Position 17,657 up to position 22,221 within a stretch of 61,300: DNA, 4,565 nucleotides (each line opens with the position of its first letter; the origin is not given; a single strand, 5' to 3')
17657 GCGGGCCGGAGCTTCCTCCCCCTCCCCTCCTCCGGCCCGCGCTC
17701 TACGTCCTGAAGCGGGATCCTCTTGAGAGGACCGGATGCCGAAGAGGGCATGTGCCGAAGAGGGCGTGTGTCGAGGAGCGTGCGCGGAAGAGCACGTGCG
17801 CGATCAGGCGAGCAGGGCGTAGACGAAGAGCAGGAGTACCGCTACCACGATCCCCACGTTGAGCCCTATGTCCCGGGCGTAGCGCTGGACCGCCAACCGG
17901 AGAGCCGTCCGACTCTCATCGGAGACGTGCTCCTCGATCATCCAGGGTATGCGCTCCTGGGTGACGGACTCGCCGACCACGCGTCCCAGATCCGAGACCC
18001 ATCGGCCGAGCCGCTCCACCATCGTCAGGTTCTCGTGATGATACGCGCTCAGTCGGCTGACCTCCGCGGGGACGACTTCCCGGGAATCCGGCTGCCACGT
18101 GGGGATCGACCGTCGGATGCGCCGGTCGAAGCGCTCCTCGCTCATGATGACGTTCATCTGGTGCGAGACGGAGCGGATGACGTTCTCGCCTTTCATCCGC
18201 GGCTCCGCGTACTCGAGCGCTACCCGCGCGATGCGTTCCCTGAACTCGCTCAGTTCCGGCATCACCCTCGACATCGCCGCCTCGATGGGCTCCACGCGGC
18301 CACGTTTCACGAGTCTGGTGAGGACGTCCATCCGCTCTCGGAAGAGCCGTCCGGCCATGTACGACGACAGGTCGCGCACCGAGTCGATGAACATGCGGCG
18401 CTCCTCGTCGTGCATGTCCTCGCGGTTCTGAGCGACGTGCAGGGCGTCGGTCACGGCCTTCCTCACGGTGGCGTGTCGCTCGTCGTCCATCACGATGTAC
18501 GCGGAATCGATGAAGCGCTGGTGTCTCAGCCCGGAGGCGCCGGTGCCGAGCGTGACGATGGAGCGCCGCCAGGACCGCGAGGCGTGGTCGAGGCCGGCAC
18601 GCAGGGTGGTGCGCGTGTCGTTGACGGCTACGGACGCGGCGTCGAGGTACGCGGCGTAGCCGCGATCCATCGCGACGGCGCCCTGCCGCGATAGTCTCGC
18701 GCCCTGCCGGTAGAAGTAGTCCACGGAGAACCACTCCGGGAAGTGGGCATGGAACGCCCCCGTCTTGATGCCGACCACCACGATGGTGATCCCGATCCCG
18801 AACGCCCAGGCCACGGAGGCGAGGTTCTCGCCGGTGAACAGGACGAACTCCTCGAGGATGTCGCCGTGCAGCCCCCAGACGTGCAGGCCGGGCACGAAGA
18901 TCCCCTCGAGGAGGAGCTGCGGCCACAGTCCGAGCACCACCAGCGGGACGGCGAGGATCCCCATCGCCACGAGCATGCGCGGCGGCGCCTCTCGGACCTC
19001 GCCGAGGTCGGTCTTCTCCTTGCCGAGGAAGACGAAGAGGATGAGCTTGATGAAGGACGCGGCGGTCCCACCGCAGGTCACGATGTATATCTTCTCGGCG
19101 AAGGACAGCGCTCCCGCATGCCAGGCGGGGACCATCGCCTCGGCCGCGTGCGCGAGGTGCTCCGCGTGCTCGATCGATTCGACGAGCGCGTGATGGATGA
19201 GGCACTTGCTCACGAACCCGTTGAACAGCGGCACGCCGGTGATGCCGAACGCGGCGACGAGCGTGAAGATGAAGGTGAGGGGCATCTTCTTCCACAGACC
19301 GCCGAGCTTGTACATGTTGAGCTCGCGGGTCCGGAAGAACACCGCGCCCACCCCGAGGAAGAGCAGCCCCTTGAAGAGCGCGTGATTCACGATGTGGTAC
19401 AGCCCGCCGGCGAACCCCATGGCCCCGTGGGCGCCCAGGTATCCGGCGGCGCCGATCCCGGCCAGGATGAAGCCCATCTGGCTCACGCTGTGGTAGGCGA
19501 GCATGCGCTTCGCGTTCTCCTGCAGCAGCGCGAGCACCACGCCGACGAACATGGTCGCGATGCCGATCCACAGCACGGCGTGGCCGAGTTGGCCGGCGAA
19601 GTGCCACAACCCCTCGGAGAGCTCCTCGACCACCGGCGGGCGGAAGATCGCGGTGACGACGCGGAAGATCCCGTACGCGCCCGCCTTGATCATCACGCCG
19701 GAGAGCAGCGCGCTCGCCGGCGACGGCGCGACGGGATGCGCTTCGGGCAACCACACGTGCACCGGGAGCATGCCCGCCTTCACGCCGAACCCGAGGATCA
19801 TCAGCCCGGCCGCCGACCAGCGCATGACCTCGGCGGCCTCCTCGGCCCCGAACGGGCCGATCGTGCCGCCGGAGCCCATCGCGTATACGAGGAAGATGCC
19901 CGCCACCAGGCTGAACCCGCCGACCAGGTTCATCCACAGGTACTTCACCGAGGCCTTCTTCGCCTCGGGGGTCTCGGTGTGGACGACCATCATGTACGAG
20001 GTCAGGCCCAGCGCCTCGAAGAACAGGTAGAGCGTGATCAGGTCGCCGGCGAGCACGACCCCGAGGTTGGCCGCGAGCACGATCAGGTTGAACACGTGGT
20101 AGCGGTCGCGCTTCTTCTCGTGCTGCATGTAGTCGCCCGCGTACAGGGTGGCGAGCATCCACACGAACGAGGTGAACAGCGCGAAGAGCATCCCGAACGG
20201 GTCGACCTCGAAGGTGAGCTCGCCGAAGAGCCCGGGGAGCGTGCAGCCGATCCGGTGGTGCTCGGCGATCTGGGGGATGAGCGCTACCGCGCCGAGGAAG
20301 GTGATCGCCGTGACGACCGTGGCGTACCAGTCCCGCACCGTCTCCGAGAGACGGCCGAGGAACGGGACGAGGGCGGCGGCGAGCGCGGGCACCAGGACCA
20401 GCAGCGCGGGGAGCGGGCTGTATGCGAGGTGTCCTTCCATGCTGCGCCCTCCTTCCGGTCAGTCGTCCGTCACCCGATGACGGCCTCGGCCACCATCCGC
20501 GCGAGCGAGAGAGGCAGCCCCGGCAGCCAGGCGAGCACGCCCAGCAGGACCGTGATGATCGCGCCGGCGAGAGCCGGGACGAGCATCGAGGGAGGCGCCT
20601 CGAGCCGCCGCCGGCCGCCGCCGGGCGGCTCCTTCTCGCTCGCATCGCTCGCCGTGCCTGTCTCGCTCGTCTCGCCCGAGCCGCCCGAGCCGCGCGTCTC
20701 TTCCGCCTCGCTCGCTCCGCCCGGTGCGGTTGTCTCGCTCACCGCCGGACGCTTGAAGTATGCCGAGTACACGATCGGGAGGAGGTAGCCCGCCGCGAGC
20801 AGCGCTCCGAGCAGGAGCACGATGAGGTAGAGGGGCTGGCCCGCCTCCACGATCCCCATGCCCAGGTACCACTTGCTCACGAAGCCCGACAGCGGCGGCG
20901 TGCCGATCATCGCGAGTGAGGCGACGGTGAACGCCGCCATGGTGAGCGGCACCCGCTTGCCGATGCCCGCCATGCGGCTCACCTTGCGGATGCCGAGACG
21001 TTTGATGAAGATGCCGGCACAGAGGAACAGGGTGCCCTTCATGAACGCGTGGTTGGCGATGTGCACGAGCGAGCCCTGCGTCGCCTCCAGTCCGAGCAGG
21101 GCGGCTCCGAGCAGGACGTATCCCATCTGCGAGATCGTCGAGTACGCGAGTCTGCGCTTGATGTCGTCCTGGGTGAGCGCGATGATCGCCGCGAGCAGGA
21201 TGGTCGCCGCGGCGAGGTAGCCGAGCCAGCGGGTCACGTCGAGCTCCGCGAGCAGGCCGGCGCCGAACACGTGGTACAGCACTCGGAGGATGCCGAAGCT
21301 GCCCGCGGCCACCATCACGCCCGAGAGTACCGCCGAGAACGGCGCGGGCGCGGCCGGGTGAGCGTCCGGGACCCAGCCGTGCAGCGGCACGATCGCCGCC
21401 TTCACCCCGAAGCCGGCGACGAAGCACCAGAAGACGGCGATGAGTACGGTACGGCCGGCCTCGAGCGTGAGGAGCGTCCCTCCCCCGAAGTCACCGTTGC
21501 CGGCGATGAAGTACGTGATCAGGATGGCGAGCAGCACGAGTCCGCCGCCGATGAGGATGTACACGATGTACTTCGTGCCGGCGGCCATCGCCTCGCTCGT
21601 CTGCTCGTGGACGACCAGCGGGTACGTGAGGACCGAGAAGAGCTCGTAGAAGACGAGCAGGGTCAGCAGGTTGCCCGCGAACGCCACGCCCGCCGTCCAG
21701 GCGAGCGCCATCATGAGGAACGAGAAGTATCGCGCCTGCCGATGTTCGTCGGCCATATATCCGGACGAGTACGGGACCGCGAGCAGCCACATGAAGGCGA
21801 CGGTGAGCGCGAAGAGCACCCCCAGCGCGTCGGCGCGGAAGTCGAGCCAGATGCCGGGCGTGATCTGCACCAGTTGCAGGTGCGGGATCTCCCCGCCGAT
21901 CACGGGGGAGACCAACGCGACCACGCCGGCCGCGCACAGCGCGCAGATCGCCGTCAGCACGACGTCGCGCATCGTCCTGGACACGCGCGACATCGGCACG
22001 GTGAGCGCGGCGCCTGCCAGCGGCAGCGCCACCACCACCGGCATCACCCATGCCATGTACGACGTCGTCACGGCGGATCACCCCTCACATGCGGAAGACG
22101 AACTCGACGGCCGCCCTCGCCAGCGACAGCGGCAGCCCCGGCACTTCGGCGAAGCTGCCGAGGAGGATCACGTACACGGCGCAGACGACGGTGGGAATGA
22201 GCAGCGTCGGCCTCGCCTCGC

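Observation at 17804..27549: Redox-module-free Mrp-type operon with Mbh-like gene order, split MrpA and four antiporter-like subunits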

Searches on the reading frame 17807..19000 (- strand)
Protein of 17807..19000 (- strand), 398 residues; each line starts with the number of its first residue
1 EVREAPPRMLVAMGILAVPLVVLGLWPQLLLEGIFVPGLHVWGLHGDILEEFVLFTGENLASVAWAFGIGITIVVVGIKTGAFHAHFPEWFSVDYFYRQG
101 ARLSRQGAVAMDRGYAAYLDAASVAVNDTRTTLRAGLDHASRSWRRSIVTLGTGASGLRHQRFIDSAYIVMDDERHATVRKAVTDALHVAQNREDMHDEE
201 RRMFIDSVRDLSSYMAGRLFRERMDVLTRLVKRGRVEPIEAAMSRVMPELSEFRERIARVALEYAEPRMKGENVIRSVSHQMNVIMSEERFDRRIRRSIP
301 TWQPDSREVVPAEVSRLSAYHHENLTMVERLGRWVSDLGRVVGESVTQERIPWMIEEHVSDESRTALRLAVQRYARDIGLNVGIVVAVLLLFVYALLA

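Call 82: search_solved_structures(query=window:17807-19000:-, max_evalue=10, show_alignments=4)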
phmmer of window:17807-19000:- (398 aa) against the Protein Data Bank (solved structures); distinct sequences matched with E-value up to 10: 1.
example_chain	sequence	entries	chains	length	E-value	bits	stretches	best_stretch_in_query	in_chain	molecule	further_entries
5h7a_C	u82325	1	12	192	1.9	10.7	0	183-219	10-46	Immunoglobulin G-binding protein A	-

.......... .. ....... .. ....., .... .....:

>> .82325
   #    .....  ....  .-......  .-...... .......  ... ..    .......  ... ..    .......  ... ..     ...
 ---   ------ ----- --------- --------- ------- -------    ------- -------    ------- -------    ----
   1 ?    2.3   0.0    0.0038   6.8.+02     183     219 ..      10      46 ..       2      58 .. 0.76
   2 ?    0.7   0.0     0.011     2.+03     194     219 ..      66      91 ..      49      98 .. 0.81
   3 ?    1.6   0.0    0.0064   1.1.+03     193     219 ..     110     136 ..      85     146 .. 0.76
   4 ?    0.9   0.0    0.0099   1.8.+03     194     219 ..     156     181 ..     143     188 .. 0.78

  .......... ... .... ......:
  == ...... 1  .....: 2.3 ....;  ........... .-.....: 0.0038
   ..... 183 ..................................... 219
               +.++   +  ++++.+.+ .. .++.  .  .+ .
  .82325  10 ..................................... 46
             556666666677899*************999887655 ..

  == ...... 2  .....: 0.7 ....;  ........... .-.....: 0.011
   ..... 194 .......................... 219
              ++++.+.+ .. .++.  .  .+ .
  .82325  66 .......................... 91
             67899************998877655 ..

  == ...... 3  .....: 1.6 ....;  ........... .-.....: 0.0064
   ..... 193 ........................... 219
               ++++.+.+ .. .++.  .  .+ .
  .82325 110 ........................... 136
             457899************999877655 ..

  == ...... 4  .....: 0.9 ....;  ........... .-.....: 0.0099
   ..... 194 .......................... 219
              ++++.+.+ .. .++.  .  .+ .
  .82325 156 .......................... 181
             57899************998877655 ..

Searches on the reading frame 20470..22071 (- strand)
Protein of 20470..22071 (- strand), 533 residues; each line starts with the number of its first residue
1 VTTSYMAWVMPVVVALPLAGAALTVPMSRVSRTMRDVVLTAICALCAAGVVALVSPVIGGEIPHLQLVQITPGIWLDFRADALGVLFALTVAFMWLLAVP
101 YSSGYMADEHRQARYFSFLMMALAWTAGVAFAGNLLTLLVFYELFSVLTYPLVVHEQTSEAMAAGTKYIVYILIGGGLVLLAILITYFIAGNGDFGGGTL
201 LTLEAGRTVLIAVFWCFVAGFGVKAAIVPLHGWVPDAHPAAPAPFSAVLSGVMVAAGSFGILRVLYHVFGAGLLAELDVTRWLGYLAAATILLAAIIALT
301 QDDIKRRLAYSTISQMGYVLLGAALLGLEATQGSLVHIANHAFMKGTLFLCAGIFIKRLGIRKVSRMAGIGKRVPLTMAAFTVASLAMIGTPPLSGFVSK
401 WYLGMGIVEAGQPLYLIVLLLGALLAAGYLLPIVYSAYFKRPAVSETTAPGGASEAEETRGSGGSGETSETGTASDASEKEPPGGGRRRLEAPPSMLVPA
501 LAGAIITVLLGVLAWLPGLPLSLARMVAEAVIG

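Call 5: search_protein_families(library=pfam, proteins=[window:20470-22071:-], max_evalue=0.01)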
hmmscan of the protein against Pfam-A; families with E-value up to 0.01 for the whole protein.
window:20470-22071:- (533 aa): 2 families
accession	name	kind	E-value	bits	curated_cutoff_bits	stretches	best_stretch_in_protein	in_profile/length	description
PF00361.26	Proton_antipo_M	-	1.1e-60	205.8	21.5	1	132-424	1-292/294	NADH:quinone oxidoreductase/Mrp antiporter, TM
PF00662.26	Proton_antipo_N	-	2.9e-07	30.7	24.5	1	76-116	11-51/51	NADH-Ubiquinone oxidoreductase (complex I), chain 5 N-terminus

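Call 6: search_protein_families(library=ncbifam, proteins=[window:20470-22071:-], max_evalue=0.01)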
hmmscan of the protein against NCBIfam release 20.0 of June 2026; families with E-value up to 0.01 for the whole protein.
window:20470-22071:- (533 aa): 76 families (the best 25 are shown)
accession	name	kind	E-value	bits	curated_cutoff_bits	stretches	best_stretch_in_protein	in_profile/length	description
NF006236.0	PRK08375.1-1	equivalog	1.1e-130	436.9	663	1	10-525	11-489/493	putative monovalent cation/H+ antiporter subunit D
NF005561.0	PRK07234.1-1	equivalog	1.5e-125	420.1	718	1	14-471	13-477/569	putative monovalent cation/H+ antiporter subunit D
NF005140.0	PRK06589.1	equivalog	4.2e-79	266.6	470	1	22-442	23-446/489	putative monovalent cation/H+ antiporter subunit D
TIGR01972.1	NDH_I_M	subfamily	5.8e-67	226.4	263.8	1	11-441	2-433/486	NADH-quinone oxidoreductase subunit M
NF006419.0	PRK08668.1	equivalog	1.2e-66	225.7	617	1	10-439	4-432/613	NADH dehydrogenase subunit M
NF005086.0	PRK06521.1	equivalog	3.9e-63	214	667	1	9-410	7-417/669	hydrogenase 4 subunit B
NF006240.0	PRK08376.1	subfamily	1.9e-62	211.9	662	1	9-443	6-461/521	putative monovalent cation/H+ antiporter subunit D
NF005097.0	PRK06525.1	equivalog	1.2e-58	199.1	430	1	12-425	7-421/480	hydrogenase 4 subunit D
NF009288.0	PRK12648.1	equivalog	7.5e-56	189.8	1104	1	10-445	3-441/954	monovalent cation/H+ antiporter subunit A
NF009306.0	PRK12663.1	equivalog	1.2e-55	189.2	542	1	7-446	3-439/498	Na+/H+ antiporter subunit D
NF005141.0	PRK06590.1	equivalog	1.9e-55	188.9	556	1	10-512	5-466/615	NADH-quinone oxidoreductase subunit L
NF009308.0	PRK12665.1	equivalog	2.6e-55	188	585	1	4-514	3-499/531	Na+/H+ antiporter subunit D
TIGR01974.1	NDH_I_L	subfamily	8.6e-55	186.8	407.5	1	10-513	3-478/630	NADH-quinone oxidoreductase subunit L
NF006238.0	PRK08375.1-4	equivalog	7.2e-54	183.4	626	1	7-514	3-504/531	putative monovalent cation/H+ antiporter subunit D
NF009305.0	PRK12662.1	equivalog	2.6e-53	181.5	700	1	14-447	10-446/492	putative monovalent cation/H+ antiporter subunit D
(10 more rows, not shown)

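Call 25: search_solved_structures(query=window:20470-22071:-, max_evalue=1e-30)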
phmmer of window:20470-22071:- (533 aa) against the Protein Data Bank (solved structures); distinct sequences matched with E-value up to 1e-30: 20.
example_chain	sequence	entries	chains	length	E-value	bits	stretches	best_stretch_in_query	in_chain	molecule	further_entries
6cfw_H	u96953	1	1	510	5.3e-50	174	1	69-449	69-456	Monovalent cation/H+ antiporter subunit D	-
6u8y_H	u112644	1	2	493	6.6e-39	137.4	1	7-443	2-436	NADH dehydrogenase subunit N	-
6hum_F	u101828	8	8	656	3.7e-38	134.9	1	6-435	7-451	NADH dehydrogenase subunit 5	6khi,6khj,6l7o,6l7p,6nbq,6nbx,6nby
8qby_M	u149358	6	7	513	9e-35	123.7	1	77-432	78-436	NADH dehydrogenase subunit M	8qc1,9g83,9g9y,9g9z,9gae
9ti4_l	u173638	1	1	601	4.2e-33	118.2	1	71-403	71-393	NADH-ubiquinone oxidoreductase chain 5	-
9cwt_l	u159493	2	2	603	4.7e-33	118.1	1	71-403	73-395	NADH-ubiquinone oxidoreductase chain 5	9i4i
5xtc_l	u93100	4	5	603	5.4e-33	117.8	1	71-403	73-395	NADH-ubiquinone oxidoreductase chain 5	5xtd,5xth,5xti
9grx_F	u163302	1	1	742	8.9e-33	117.1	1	77-433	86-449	NAD(P)H-quinone oxidoreductase subunit 5, chloroplastic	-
6u8y_X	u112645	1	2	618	3.1e-32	115.4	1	10-443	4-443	NADH dehydrogenase subunit M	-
7wff_D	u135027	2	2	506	3.5e-32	115.2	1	81-436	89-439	NAD(P)H-quinone oxidoreductase chain 4, chloroplastic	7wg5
8c2s_L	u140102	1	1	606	6e-32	114.4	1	75-442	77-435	NADH-ubiquinone oxidoreductase chain 5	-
6g2j_L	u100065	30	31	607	6e-32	114.4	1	75-442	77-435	NADH-ubiquinone oxidoreductase chain 5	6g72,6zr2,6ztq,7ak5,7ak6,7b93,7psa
7v2d_l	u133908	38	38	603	6.3e-32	114.3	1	71-443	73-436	NADH-ubiquinone oxidoreductase chain 5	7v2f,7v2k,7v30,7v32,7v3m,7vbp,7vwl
7v2c_l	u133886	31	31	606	6.4e-32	114.3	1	71-443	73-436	NADH-ubiquinone oxidoreductase chain 5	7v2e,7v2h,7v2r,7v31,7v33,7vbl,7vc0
5gpn_j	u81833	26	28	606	8.2e-32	113.9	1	71-443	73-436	NADH-ubiquinone oxidoreductase chain 5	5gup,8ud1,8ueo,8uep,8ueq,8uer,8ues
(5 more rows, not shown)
